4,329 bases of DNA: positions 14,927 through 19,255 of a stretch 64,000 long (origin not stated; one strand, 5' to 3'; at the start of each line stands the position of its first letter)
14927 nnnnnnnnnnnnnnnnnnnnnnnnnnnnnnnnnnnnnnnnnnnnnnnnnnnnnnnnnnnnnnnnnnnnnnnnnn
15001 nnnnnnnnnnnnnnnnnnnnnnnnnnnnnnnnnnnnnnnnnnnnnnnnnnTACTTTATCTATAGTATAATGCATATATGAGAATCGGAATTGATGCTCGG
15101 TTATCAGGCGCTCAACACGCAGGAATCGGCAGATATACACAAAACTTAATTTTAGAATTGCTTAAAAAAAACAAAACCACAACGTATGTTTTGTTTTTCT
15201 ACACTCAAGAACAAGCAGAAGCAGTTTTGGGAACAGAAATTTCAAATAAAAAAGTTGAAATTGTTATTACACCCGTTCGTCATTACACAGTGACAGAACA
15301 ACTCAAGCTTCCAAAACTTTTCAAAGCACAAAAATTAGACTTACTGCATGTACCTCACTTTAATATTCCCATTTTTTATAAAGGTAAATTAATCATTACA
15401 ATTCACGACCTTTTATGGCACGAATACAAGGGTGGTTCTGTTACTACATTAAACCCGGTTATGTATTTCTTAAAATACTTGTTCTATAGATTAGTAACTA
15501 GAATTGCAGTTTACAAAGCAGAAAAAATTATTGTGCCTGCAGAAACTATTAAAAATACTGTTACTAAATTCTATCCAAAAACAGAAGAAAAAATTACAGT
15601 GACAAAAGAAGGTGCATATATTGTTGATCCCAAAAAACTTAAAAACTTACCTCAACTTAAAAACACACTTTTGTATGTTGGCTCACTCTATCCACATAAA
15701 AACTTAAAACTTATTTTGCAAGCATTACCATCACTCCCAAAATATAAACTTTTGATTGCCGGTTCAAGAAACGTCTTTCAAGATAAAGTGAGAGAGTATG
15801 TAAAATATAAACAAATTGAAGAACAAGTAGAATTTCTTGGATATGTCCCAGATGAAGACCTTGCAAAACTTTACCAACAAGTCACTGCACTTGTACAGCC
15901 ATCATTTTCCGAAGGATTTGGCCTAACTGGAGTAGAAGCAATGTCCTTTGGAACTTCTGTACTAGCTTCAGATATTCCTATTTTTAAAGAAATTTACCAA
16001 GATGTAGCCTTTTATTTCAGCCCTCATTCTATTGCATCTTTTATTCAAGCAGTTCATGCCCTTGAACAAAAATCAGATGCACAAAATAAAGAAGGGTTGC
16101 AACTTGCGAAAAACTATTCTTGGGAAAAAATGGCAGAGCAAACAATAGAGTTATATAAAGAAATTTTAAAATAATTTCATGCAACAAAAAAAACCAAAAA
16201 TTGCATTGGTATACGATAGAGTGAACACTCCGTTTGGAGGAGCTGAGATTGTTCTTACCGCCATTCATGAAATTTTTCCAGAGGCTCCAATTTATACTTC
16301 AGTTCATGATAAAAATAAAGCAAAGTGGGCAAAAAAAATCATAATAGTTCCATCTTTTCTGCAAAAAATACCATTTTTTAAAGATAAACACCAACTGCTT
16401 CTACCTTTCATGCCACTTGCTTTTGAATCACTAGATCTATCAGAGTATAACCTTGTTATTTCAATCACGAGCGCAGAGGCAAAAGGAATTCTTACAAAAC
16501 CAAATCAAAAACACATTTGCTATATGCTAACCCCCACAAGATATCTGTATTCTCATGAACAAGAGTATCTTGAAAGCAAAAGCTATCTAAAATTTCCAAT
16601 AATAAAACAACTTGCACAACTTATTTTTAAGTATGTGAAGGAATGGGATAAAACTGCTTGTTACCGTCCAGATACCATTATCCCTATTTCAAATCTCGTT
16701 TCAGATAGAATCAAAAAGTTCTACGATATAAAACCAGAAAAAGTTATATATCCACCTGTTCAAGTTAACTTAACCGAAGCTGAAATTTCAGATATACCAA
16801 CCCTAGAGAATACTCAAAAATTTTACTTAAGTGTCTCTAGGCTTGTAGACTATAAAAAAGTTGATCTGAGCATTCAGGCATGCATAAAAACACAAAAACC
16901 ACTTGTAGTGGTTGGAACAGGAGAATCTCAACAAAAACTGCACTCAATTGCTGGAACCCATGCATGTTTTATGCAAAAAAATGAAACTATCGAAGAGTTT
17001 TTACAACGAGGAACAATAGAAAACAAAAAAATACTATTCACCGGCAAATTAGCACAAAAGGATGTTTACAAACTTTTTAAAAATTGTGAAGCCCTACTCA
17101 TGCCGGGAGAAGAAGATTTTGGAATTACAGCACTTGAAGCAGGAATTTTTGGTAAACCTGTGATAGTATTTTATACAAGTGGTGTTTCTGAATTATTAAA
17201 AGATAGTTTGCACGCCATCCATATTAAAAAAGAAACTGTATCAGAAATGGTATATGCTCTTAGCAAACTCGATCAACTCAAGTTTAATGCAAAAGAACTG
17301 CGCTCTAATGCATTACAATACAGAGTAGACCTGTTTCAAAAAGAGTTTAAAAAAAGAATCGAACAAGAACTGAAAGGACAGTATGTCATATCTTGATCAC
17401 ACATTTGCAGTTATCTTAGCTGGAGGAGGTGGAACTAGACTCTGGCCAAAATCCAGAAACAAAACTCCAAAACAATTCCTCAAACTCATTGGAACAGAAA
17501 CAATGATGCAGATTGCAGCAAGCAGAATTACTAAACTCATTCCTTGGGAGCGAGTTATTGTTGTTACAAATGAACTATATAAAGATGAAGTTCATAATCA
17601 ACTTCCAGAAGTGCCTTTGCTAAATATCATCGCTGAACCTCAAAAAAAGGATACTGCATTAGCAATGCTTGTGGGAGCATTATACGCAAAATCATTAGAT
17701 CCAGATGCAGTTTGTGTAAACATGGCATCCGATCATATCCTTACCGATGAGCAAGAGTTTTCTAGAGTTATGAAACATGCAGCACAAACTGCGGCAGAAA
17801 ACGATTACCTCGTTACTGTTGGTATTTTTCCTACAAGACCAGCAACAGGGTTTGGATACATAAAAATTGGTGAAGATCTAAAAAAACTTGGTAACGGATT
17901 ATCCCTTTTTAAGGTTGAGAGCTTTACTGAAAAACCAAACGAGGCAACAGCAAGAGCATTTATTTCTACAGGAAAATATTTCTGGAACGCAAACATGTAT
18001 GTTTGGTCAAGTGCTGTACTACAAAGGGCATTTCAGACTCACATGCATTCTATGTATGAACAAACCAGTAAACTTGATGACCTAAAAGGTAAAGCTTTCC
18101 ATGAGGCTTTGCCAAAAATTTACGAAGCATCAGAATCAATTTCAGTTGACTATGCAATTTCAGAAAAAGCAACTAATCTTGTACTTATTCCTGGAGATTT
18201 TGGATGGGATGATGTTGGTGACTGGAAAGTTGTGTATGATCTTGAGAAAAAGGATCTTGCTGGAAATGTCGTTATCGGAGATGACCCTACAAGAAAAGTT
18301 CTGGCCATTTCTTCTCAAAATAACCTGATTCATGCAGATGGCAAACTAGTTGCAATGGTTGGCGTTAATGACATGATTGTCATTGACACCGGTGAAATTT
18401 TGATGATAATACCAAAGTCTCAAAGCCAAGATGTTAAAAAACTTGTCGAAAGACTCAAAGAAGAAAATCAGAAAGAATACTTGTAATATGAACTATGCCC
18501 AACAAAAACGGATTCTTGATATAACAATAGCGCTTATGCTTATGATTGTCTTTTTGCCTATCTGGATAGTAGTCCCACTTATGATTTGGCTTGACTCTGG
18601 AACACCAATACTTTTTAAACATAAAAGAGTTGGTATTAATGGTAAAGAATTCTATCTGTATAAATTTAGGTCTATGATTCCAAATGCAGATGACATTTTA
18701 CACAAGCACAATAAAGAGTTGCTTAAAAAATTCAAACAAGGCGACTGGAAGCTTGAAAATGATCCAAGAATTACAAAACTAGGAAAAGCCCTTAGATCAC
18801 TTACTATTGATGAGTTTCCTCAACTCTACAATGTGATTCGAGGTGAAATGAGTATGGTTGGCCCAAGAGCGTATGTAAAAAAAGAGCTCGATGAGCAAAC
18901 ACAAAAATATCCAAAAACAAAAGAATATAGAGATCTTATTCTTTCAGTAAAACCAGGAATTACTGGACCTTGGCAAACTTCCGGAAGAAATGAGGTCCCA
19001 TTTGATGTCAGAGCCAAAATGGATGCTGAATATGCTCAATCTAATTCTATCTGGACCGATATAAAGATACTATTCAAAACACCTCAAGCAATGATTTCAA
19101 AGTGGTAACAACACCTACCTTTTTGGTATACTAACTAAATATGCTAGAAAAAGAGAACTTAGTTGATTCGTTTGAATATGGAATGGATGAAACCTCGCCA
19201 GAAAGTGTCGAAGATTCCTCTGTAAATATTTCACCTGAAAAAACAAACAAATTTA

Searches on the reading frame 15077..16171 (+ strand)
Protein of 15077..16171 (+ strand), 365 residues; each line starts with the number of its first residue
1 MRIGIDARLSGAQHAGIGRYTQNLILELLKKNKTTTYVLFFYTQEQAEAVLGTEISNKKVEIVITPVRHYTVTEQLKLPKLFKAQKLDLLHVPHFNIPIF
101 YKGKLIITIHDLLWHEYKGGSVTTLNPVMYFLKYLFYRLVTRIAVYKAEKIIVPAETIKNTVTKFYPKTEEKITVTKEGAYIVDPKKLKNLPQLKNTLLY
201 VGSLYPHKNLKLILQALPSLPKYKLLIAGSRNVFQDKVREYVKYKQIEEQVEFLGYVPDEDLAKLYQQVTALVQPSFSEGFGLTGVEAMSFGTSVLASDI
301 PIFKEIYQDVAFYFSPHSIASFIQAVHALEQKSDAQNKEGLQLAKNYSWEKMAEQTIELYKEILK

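Call 82: search_protein_families(library=pfam, proteins=[window:15077-16171:+], max_evalue=0.001)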
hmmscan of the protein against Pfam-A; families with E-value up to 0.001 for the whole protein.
window:15077-16171:+ (365 aa): 5 families
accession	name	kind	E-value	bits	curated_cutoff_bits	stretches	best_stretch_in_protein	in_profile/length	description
PF00534.26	Glycos_transf_1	-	1e-30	107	26.4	1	190-337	10-163/172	Glycosyl transferases group 1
PF13692.12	Glyco_trans_1_4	-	4e-25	89.2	27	1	196-329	2-139/142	Glycosyl transferases group 1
PF13439.12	Glyco_transf_4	-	9e-10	39.3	28.5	1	16-176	3-162/170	Glycosyltransferase Family 4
PF20706.3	GT4-conflict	-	5.9e-09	35.8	26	1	192-299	193-312/385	Family 4 Glycosyltransferase in conflict systems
PF13524.12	Glyco_trans_1_2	-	1e-05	25.9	25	1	212-356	4-142/144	Glycosyl transferase-like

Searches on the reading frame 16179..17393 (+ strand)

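Call 82: search_protein_families(library=pfam, proteins=[window:16179-17393:+], max_evalue=0.001)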
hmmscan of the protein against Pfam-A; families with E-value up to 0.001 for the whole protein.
window:16179-17393:+ (405 aa): 3 families
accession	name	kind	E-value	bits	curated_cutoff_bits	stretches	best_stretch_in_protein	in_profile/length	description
PF00534.26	Glycos_transf_1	-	1.9e-19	70.3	26.4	1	202-376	4-167/172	Glycosyl transferases group 1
PF13692.12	Glyco_trans_1_4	-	3.3e-13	50.6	27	1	217-364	5-139/142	Glycosyl transferases group 1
PF20706.3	GT4-conflict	-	2.8e-07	30.3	26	1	207-354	192-334/385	Family 4 Glycosyltransferase in conflict systems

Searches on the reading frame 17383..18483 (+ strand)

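Call 82: search_protein_families(library=pfam, proteins=[window:17383-18483:+], max_evalue=0.001)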
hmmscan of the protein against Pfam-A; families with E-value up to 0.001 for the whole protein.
window:17383-18483:+ (367 aa): 3 families
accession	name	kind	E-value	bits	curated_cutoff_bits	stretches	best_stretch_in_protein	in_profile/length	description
PF00483.29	NTP_transferase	-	9.3e-42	143.7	21.2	1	9-292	2-243/245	Nucleotidyl transferase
PF22640.1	ManC_GMP_beta-helix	-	2.7e-17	62.8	27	1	306-358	3-55/55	MannoseP isomerase/GMP-like beta-helix domain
PF12804.13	NTP_transf_3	-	4.5e-10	40.4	27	1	9-138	1-116/160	MobA-like NTP transferase domain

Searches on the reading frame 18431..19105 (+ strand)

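Call 4: search_protein_families(library=pfam, proteins=[window:18431-19105:+], max_evalue=1)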
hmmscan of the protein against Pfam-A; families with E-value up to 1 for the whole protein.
window:18431-19105:+ (225 aa): 1 family
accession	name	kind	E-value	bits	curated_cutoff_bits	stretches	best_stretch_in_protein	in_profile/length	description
PF02397.22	Bac_transf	-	2.9e-61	206.6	27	1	26-222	1-178/179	Bacterial sugar transferase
